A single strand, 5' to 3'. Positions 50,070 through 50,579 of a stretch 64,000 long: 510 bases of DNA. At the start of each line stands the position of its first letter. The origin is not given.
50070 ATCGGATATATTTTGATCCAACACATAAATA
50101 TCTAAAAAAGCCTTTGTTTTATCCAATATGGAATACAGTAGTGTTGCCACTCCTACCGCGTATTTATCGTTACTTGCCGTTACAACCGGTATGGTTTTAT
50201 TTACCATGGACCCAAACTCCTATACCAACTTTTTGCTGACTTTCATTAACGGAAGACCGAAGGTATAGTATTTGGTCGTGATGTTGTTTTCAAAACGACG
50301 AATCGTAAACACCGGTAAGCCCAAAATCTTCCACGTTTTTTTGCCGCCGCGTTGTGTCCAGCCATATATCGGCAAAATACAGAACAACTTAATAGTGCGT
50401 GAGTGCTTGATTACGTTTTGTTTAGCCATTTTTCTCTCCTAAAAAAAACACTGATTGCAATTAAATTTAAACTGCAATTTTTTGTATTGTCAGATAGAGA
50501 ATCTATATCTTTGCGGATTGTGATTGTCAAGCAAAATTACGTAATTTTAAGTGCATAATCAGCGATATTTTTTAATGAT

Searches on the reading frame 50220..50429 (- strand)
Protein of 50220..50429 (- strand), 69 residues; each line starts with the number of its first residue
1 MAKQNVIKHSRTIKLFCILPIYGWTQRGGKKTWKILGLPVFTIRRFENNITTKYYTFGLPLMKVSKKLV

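Call 3: search_protein_families(library=pfam, proteins=[window:50220-50429:-], max_evalue=0.01)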
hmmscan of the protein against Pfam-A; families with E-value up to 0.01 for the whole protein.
window:50220-50429:- (69 aa): 0 families

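Call 6: search_protein_families(library=ncbifam, proteins=[window:50220-50429:-], max_evalue=0.01)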
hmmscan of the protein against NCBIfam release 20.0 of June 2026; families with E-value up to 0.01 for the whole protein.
window:50220-50429:- (69 aa): 0 families

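Call 24: search_protein_representatives(alignment_id=A1)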
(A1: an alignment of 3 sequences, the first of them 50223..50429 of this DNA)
Query: 3 sequences, 69 profile positions. Proteins with E-value up to 0.001 (for the whole library): 94; up to 1e-10: 41; up to 1e-30: 2. The best 94 are listed.
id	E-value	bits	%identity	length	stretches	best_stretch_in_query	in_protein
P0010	2.5e-35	136.3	-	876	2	12-68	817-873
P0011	2.5e-33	129.9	-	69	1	1-68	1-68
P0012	6.1e-30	119.1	-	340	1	6-68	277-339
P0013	4.5e-28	113.1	-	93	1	1-68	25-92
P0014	8.2e-25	102.6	-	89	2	9-64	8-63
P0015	1.6e-22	95.3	-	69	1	1-68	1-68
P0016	1.3e-21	92.4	-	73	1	5-67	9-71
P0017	3.0e-20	88.0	-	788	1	5-68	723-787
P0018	9.6e-20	86.4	-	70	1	7-68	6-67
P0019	4.0e-19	84.4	-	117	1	12-68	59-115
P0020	6.7e-18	80.5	-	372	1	4-62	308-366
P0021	6.9e-18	80.5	-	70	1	6-68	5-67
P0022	3.7e-17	78.1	-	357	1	11-67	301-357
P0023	7.4e-17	77.2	-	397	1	12-67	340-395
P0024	7.6e-17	77.1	-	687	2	6-64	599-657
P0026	3.7e-16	74.9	-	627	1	10-66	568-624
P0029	1.5e-14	69.8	-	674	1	13-67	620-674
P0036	4.7e-13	65.0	-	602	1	10-67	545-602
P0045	1.1e-11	60.6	-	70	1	6-65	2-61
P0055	6.6e-10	54.9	-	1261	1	12-65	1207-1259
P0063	3.3e-08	49.5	-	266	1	5-65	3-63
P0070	9.1e-08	48.0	-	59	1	11-66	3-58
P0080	2.3e-06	43.5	-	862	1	12-64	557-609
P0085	7.5e-06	41.9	-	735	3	11-61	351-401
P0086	1.1e-05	41.3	-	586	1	12-66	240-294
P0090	3.7e-05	39.7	-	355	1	15-68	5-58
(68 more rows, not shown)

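Call 26: search_solved_structures(query=A1, max_evalue=10, show_alignments=3)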
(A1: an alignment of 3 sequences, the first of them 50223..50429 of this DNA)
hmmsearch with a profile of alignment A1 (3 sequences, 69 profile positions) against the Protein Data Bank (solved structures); distinct sequences matched with E-value up to 10: 1.
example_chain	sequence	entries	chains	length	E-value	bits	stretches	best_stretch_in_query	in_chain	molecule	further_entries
3g2e_A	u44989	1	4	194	1.4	12.1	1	26-54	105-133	OORC subunit of 2-oxoglutarate:acceptor oxidoreductase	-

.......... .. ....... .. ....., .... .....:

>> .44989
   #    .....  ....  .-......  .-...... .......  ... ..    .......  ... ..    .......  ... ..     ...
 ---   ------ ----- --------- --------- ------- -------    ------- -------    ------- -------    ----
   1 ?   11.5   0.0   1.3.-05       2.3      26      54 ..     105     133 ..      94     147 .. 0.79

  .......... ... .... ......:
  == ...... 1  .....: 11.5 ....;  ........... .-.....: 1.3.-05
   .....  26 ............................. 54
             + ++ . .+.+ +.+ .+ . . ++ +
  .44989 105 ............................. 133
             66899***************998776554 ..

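Call 28: search_protein_families(library=pfam, proteins=[P0010, P0012, P0017, P0022, P0026, P0029, P0036, P0055, P0086, P0090], max_evalue=0.0001)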
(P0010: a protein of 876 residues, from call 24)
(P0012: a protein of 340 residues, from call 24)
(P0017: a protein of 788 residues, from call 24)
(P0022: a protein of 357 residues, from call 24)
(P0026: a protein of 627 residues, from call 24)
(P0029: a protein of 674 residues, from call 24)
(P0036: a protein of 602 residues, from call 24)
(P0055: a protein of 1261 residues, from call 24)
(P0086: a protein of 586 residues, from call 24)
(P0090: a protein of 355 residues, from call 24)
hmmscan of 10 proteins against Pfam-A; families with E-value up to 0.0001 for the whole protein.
P0010 (876 aa): 6 families
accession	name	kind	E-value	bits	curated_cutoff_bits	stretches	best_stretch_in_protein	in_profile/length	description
PF00535.33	Glycos_transf_2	-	1.6e-27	97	23.3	1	8-138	1-127/168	Glycosyl transferase family 2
PF00534.26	Glycos_transf_1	-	1.1e-25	90.6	26.4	1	581-751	3-171/172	Glycosyl transferases group 1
PF13692.12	Glyco_trans_1_4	-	7.7e-17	62.3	27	1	595-726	3-130/142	Glycosyl transferases group 1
PF10111.15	Glyco_tranf_2_2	-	5.1e-10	39.7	27.3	1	29-188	16-201/276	Glycosyltransferase like family 2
PF20706.3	GT4-conflict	-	9.8e-06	25.2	26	1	606-716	212-323/385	Family 4 Glycosyltransferase in conflict systems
PF13524.12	Glyco_trans_1_2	-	1.5e-05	25.5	25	1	616-752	6-128/144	Glycosyl transferase-like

P0012 (340 aa): 5 families
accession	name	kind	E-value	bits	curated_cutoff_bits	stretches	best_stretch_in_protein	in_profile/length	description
PF00535.33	Glycos_transf_2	-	4.2e-33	115.1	23.3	1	5-132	1-128/168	Glycosyl transferase family 2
PF10111.15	Glyco_tranf_2_2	-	1.1e-11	45.2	27.3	1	5-123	1-128/276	Glycosyltransferase like family 2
PF13641.12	Glyco_tranf_2_3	-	2.1e-07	31.6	27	1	4-128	3-131/230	Glycosyltransferase like family 2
PF12804.13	NTP_transf_3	-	6.6e-05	23.6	27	1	54-139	56-144/160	MobA-like NTP transferase domain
PF13704.12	Glyco_tranf_2_4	-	8.6e-05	23.4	27.5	0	32-93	20-82/98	Glycosyl transferase family 2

P0017 (788 aa): 5 families
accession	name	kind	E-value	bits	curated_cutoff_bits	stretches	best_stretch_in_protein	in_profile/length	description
PF00534.26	Glycos_transf_1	-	5.2e-28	98.2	26.4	1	514-682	4-170/172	Glycosyl transferases group 1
PF13692.12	Glyco_trans_1_4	-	4.6e-19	69.5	27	1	527-663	3-135/142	Glycosyl transferases group 1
PF20102.4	DUF6492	-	2.7e-09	37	22.9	1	58-231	60-209/291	Family of unknown function (DUF6492)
PF13524.12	Glyco_trans_1_2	-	3.1e-06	27.7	25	1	546-685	4-129/144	Glycosyl transferase-like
PF20706.3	GT4-conflict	-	6.6e-05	22.5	26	1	538-645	212-320/385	Family 4 Glycosyltransferase in conflict systems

P0022 (357 aa): 1 family
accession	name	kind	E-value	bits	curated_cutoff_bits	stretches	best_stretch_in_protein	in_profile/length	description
PF14393.11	DUF4422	-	8.7e-51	173.3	25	1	12-276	1-218/220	Domain of unknown function (DUF4422)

P0026 (627 aa): 3 families
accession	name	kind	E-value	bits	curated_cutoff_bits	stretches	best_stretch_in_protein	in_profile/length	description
PF00535.33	Glycos_transf_2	-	2.1e-24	86.8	23.3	1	9-113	1-108/168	Glycosyl transferase family 2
PF10111.15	Glyco_tranf_2_2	-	8.1e-11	42.4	27.3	1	22-186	16-206/276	Glycosyltransferase like family 2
PF19745.5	FUT8_N_cat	-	2.8e-10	40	27.6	1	259-479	210-432/499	Alpha-(1,6)-fucosyltransferase N- and catalytic domains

P0029 (674 aa): 3 families
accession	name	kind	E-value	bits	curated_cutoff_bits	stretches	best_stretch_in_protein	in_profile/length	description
PF01501.26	Glyco_transf_8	-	1.7e-49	169.1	24.3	1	332-579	1-251/253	Glycosyl transferase family 8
PF11380.13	Stealth_CR2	-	1.1e-42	145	39.4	1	60-164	1-106/108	Stealth protein CR2, conserved region 2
PF18404.7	Glyco_transf_24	-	2.7e-07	30.7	25.7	1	335-456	6-124/268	Glucosyltransferase 24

P0036 (602 aa): 5 families
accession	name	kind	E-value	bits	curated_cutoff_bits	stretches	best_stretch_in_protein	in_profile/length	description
PF01501.26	Glyco_transf_8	-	2e-41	142.7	24.3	1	265-502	2-250/253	Glycosyl transferase family 8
PF00535.33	Glycos_transf_2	-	6.7e-40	137.2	23.3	1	8-161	1-164/168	Glycosyl transferase family 2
PF13641.12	Glyco_tranf_2_3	-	2.3e-14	54.4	27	1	5-135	1-144/230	Glycosyltransferase like family 2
PF10111.15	Glyco_tranf_2_2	-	1.2e-11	45.1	27.3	1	8-131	1-134/276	Glycosyltransferase like family 2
PF18404.7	Glyco_transf_24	-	6.7e-09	36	25.7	1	273-465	12-204/268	Glucosyltransferase 24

P0055 (1261 aa): 5 families
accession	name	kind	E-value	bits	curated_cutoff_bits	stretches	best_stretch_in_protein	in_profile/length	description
PF00535.33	Glycos_transf_2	-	1.6e-80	269.4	23.3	2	49-186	1-132/168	Glycosyl transferase family 2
PF14305.11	ATPgrasp_TupA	-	1.1e-45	156.5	25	1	927-1168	1-241/241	TupA-like ATPgrasp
PF10111.15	Glyco_tranf_2_2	-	4.4e-25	89.1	27.3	2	49-166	1-127/276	Glycosyltransferase like family 2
PF13641.12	Glyco_tranf_2_3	-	6.5e-19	69.3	27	2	342-455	3-120/230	Glycosyltransferase like family 2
PF13704.12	Glyco_tranf_2_4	-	7.1e-08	33.3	27.5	0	58-139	4-85/98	Glycosyl transferase family 2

P0086 (586 aa): 1 family
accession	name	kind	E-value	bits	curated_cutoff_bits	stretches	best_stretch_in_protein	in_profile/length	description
PF00535.33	Glycos_transf_2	-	5.9e-09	36.5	23.3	1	5-156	1-165/168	Glycosyl transferase family 2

P0090 (355 aa): 1 family
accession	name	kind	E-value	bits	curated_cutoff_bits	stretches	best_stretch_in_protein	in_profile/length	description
PF05050.19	Methyltransf_21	-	1.3e-09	38.8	22.7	1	194-329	1-171/173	Methyltransferase FkbM domain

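Call 30: find_homologous_proteins(query=A1, max_evalue=0.01)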
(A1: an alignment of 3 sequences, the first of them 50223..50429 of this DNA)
Query A1 (3 sequences) (69 aa, profile of the alignment): 28 proteins with E <= 0.01 among 32 candidates.
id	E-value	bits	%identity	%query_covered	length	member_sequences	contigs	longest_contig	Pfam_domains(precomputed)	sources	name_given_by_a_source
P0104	4.7e-39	150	93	100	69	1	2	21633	-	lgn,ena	-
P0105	1.7e-37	145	91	100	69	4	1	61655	-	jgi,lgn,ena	-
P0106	8.5e-37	143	72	100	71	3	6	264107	-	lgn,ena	-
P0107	9.6e-37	143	59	96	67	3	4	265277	-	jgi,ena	-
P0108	2.0e-36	142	93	100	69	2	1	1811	-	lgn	-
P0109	1.1e-35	139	88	100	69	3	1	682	-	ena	-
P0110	3.9e-35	137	91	97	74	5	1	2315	-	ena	-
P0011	7.8e-33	130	62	100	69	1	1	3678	-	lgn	-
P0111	9.1e-33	130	66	99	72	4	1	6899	-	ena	-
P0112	4.1e-32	128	68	100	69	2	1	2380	-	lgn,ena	-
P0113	3.4e-31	125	61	88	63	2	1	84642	-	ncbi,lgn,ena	-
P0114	4.9e-31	124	62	100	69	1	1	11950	-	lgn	-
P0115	1.1e-30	123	65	100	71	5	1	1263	-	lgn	-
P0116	1.8e-29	119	65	100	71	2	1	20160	-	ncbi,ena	-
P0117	2.3e-29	119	64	100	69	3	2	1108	-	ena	-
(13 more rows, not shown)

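Call 41: predict_structure(alignment_id=A2)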
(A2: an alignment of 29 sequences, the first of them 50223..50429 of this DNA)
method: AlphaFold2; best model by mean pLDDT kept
length: 69 residues; sequences in the alignment: 29
mean_pLDDT: 81.0   pTM: 0.60
mean pLDDT of the five models: 81.0, 78.1, 76.0, 75.5, 69.6
residues with pLDDT >= 90: 18; 70-90: 41; 50-70: 8; < 50: 2
segments of 3 or more residues with pLDDT < 50: none
pLDDT, mean of each block of 10 residues (from residue 1): 62 77 85 88 83 91 81
secondary structure, 60 per line:
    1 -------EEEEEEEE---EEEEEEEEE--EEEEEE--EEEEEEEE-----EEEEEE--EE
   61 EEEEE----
elements in order: E8-15 E19-27 E30-35 E38-45 E51-56 E59-65

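Call 43: search_protein_families(library=pfam, alignment_id=A2, max_evalue=10)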
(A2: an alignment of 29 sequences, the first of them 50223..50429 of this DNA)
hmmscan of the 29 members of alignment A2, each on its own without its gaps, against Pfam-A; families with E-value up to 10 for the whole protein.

A. member 1, window:50223-50429:- (69 aa): 0 families

B. families by the number of members that match (of 29 scanned): 5 families
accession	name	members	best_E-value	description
PF11752.14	DUF3309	3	0.028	Protein of unknown function (DUF3309)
PF19388.4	DUF5963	3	0.096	Family of unknown function (DUF5963)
PF17032.10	Zn_ribbon_15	1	0.044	zinc-ribbon family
PF23645.1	IgD1_Trs65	1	0.19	TRAPP trafficking subunit Trs65 IgD1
PF03589.19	Antiterm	1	0.22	Antitermination protein Q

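Call 44: fold_search(model_id=the predicted structure, library=pdb)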
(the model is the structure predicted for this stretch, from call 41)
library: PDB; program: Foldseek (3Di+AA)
matches with E <= 10: 525; with E <= 0.001: 0
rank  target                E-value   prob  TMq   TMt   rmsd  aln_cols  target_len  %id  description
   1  3hw2_A                2.6e-01  0.85  0.44  0.11  11.4        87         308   13  Crystal structure of the SifA-SKIP(PH) complex (released 2009-11-03)
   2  6n3r_A                2.9e-01  0.33  0.28  0.17  10.9        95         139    8  Sheep Galectin-11 (LGALS11) complex with galactose (released 2020-05-20)
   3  9g2h_A                3.3e-01  0.63  0.37  0.02  12.7        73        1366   12  Mouse Teneurin2 dimer variant A1B0 (released 2026-01-21)
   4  4x7p_A                4.1e-01  0.38  0.35  0.07   9.8        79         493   10  Crystal structure of apo S. aureus TarM (released 2015-02-18)
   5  8fia_A                4.6e-01  0.44  0.33  0.02  13.9        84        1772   10  The structure of fly Teneurin self assembly (released 2023-05-03)
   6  2ol8                  4.8e-01  0.87  0.46  0.17   3.1        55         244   16  The crystal structure of OspA mutant (released 2007-12-11)
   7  6n44_F                6.1e-01  0.30  0.32  0.18  13.0       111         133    9  Sheep Galectin-11 (LGALS11) complex with glycerol (released 2020-05-20)
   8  6n44_C                6.1e-01  0.28  0.26  0.14  12.7        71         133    8  Sheep Galectin-11 (LGALS11) complex with glycerol (released 2020-05-20)
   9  9n6v_LT               6.4e-01  0.69  0.44  0.06   5.8        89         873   10  SSU processome maturation and disassembly, State A (released 2025-11-05)
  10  7qnt_AAA              6.8e-01  0.51  0.38  0.07   7.6        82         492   16  TarM(Se) native (released 2023-05-10)
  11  5vaf_B                6.8e-01  0.41  0.36  0.08   6.5        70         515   10  Crystal structure of accessory secretion protein 1 (released 2018-02-21)
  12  6n3r_C                6.8e-01  0.25  0.26  0.14  12.1        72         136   10  Sheep Galectin-11 (LGALS11) complex with galactose (released 2020-05-20)
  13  4v0n_B                7.1e-01  0.63  0.41  0.12   5.1        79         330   10  Crystal structure of BBS1N in complex with ARL6DN, soaked with mercury (released 2014-11-19)
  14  7qh9_CCC              7.6e-01  0.87  0.48  0.09   3.4        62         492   14  TarM(Se)_G117R-4RboP (released 2023-05-10)
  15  6n45_A                7.6e-01  0.54  0.39  0.18   6.2        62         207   10  Crystal structure of the cryptic polo box domain of human activated Plk4 variant 1 (released 2019-09-04)
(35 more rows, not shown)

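Call 51: find_related_loci(query=A1, collection=genome_contigs, flank=6000)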
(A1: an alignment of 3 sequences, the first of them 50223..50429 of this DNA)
Query A1 (69 aa) in genome_contigs; peptide patterns used: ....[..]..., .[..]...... (x = any residue, [..] = any of these).
110 stretches matched a pattern; 6 encode a relative of the query (tblastn E <= 1e-3); 6 distinct loci.
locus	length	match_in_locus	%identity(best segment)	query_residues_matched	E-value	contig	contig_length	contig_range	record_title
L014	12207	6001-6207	97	1-69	1e-42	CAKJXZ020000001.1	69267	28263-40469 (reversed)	Proteobacteria bacterium isolate MAG-R073 genome assembly, contig: k141_370885, whole genome shotgun sequence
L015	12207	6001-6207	94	1-69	4e-42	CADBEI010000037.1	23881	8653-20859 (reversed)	MAG: uncultured proteobacterium isolate RUG13901 genome assembly, contig: RUG13901_asm_37, whole genome shotgun sequence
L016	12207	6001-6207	77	1-69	2e-33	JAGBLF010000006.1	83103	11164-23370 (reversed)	MAG: Alphaproteobacteria bacterium isolate RGIG9217 Water_deer_Rumen-1__c77478, whole genome shotgun sequence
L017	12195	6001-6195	68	3-67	2e-28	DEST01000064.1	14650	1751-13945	MAG TPA_asm: Alphaproteobacteria bacterium UBA3307 UBA3307_contig_158068, whole genome shotgun sequence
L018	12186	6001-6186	65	1-62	8e-24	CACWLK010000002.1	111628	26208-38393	MAG: uncultured Rhodospirillales bacterium isolate RUG10691 genome assembly, contig: RUG10691_asm_2, whole genome shotgu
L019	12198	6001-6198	58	4-69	6e-23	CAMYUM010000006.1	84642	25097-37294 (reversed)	MAG TPA_asm: uncultured Azospirillum sp. isolate SRR10912534_bin.4_metaWRAP_v1.3_MAG genome assembly, contig: ERZ1421001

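Call 69: list_cluster_members(proteins=[P0085, P0055, P0090, P0063, P0029, P0010, P0080, P0070, P0045, P0022])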
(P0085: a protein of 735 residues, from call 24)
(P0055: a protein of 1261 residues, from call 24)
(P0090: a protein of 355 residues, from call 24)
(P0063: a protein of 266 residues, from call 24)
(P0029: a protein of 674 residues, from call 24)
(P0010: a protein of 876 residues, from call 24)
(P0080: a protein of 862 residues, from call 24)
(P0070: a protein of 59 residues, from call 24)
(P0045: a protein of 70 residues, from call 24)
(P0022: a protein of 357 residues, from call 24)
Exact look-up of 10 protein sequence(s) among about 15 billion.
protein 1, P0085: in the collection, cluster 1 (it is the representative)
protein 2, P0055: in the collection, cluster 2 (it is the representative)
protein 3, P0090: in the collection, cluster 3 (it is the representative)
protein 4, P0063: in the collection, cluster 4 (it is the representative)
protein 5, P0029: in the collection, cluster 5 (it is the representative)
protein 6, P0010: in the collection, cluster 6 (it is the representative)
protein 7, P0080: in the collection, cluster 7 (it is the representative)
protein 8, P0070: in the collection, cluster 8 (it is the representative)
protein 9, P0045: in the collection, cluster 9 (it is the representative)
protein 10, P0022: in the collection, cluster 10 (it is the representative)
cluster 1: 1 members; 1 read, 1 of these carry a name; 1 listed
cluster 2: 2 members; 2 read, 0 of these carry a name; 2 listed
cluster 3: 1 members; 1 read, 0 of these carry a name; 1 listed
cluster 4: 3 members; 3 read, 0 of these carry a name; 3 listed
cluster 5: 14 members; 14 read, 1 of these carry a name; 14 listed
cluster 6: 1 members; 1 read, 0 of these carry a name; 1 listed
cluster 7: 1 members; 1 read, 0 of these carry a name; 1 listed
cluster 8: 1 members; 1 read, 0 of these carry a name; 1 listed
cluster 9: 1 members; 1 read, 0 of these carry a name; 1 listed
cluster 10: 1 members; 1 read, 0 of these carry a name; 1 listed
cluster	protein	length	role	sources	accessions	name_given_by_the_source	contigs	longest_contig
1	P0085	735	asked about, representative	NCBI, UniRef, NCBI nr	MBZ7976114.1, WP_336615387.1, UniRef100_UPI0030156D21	glycosyltransferase family 2 protein [Campylobacter sp. RM12637] | glycosyltransferase family 2 protein n=1 Tax=Campylobacter sp. RM12637 TaxID=2735734 ...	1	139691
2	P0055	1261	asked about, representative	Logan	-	-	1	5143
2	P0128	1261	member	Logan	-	-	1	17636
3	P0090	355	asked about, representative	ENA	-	-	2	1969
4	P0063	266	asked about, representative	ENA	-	-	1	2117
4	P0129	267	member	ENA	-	-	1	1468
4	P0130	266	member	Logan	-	-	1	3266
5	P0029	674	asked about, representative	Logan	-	-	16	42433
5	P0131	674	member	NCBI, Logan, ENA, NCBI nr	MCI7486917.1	MAG: hypothetical protein MSB80_05475 [Alphaproteobacteria bacterium] | hypothetical protein [Alphaproteobacteria bacterium]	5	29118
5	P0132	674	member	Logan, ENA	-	-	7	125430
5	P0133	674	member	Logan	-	-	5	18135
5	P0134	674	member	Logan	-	-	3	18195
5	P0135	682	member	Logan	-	-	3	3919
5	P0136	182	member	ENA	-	-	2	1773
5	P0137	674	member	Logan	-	-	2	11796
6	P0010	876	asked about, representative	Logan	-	-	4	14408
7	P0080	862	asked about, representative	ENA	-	-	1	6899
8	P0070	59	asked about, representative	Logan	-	-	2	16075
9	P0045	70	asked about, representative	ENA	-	-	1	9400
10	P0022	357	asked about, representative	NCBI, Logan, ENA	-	-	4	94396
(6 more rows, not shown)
